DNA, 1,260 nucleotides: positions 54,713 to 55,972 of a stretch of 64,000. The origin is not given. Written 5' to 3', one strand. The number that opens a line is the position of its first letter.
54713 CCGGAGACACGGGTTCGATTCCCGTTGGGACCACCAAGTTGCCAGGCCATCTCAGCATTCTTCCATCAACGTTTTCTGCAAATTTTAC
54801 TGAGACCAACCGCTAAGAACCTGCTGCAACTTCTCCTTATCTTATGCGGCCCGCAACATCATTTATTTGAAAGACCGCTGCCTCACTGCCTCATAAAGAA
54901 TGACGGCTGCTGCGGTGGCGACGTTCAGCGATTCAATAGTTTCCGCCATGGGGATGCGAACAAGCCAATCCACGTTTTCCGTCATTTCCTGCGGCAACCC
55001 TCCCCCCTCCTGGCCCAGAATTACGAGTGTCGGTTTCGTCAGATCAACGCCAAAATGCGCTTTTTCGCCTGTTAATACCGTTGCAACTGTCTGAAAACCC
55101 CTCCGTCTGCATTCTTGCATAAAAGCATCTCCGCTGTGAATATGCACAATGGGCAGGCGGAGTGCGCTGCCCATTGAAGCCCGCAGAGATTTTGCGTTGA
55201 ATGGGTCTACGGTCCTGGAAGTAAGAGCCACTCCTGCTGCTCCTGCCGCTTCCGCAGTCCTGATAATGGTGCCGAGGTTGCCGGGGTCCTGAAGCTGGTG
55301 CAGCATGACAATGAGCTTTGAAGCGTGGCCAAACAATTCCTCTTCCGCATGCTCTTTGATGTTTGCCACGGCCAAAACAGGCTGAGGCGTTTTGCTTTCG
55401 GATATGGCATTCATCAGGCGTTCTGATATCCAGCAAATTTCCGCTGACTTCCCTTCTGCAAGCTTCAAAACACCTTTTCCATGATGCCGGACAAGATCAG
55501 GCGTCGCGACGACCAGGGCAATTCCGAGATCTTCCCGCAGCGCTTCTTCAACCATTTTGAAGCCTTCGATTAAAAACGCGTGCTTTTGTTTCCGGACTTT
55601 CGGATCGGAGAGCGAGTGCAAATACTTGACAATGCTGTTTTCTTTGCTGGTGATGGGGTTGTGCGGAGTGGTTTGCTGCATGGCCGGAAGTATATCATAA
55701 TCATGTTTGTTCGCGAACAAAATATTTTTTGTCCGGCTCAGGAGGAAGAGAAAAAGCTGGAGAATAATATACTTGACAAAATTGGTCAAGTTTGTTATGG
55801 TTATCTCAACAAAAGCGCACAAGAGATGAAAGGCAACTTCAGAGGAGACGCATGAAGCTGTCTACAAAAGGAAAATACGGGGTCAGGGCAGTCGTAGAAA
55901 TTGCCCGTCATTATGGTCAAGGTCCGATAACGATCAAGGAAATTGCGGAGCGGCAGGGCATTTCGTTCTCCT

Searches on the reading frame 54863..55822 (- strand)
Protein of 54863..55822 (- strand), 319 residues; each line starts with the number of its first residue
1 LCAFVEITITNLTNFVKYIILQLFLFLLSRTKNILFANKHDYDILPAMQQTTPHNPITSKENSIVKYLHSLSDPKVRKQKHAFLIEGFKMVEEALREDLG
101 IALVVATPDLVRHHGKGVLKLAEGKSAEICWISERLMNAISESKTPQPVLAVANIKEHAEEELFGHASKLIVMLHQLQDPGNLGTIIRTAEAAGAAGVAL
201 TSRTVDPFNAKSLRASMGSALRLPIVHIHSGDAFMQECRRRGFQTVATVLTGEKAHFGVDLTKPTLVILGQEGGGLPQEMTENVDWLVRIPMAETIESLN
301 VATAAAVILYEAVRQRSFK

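Call 49: search_protein_families(library=pfam, proteins=[window:54863-55822:-], max_evalue=0.0001)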
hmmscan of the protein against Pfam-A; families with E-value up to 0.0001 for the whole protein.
window:54863-55822:- (319 aa): 3 families
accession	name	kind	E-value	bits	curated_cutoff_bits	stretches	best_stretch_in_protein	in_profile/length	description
PF00588.24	SpoU_methylase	-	4.9e-41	140.6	29.7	1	170-310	2-142/142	SpoU rRNA Methylase family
PF22435.1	MRM3-like_sub_bind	-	3.1e-18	66.4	27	1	62-151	1-84/84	MRM3-like substrate binding domain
PF08032.17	SpoU_sub_bind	-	3.7e-07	30.8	22.8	1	84-157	1-74/76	RNA 2'-O ribose methyltransferase substrate binding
